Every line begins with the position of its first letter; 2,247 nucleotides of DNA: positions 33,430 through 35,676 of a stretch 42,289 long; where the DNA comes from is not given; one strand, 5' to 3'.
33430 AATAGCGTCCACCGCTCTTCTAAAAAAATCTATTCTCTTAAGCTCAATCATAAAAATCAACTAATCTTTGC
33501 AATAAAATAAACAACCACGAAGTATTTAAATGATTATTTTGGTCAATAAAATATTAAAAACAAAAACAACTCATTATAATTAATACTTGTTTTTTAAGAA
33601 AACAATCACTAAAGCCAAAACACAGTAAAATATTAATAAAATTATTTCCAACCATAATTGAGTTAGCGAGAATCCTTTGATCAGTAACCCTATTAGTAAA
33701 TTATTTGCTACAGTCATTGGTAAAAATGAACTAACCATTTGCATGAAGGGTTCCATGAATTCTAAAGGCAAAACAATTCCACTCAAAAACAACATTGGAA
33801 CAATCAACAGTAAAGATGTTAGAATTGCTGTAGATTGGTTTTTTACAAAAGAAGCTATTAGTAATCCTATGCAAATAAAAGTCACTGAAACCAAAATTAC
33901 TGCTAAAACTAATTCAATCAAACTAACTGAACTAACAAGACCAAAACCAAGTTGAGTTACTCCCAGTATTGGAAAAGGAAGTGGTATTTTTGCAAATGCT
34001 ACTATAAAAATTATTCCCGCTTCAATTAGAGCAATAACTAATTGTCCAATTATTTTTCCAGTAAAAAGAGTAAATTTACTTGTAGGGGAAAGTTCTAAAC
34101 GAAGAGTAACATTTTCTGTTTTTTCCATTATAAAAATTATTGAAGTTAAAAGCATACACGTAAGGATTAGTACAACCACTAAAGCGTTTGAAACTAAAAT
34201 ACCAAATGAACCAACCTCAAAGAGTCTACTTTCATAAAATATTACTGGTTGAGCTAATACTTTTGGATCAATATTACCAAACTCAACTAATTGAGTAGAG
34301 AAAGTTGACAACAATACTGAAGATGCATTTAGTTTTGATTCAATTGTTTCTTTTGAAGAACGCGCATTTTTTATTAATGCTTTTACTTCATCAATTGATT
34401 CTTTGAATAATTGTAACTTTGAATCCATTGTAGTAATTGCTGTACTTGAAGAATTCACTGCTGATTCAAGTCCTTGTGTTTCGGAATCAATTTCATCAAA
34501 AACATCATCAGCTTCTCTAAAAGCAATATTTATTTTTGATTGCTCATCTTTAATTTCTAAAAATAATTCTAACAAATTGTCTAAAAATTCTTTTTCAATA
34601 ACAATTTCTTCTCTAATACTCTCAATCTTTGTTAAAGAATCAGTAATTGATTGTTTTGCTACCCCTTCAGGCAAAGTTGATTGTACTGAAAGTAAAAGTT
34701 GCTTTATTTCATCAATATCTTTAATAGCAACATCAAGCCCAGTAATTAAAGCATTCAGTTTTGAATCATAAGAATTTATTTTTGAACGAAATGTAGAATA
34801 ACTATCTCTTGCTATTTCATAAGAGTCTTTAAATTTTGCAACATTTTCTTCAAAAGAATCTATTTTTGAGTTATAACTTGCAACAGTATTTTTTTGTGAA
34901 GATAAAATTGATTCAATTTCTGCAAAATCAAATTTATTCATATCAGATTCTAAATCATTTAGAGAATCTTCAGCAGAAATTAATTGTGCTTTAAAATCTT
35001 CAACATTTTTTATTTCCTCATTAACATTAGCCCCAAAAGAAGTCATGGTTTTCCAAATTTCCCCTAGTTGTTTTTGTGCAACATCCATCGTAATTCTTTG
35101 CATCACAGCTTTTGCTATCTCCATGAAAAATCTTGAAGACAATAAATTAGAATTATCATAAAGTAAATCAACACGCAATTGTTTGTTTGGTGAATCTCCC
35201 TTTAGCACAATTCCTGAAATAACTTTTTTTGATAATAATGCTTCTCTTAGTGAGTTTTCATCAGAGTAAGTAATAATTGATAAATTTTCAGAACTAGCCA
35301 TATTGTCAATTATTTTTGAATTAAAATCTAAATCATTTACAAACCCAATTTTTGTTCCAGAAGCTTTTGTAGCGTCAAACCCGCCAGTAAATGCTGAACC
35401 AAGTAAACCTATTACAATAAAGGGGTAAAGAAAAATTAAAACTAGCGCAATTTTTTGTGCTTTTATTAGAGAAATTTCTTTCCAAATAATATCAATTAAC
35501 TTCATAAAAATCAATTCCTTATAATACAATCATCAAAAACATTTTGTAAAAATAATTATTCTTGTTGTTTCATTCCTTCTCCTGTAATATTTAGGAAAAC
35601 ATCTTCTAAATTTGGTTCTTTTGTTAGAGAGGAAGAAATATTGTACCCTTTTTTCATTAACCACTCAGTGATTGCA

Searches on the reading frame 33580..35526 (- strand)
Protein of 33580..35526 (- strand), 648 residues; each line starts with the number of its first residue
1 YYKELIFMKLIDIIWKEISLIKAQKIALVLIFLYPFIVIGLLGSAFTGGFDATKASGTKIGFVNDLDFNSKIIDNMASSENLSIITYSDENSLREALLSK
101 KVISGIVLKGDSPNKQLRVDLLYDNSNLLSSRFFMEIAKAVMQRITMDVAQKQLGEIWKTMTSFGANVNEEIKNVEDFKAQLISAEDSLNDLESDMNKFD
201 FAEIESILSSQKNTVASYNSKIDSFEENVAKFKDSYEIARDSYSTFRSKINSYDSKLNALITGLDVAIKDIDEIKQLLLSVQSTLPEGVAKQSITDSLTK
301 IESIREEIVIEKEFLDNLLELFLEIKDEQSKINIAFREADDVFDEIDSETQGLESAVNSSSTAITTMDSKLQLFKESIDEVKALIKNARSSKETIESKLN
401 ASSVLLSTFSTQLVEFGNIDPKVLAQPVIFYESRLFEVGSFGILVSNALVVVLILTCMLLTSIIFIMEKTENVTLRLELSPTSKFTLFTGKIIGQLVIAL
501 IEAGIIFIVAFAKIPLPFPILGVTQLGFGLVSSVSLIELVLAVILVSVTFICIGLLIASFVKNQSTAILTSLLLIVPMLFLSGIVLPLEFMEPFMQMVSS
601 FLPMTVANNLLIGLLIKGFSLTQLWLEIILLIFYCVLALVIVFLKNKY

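Call 23: search_protein_families(library=pfam, proteins=[window:33580-35526:-], max_evalue=0.001)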
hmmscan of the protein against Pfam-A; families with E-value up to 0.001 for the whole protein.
window:33580-35526:- (648 aa): 4 families
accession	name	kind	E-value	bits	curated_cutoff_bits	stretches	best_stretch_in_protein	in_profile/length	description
PF12698.13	ABC2_membrane_3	-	1.2e-31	110.5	31.6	2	308-644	83-347/347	ABC-2 family transporter protein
PF01061.29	ABC2_membrane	-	3.7e-16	59.8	26.9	1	448-614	53-209/211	ABC-2 type transporter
PF12679.13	ABC2_membrane_2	-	2.5e-12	47.1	27.2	1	377-643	72-275/283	ABC-2 family transporter protein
PF06009.19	Laminin_II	-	0.00073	20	33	0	336-397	5-66/138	Laminin Domain II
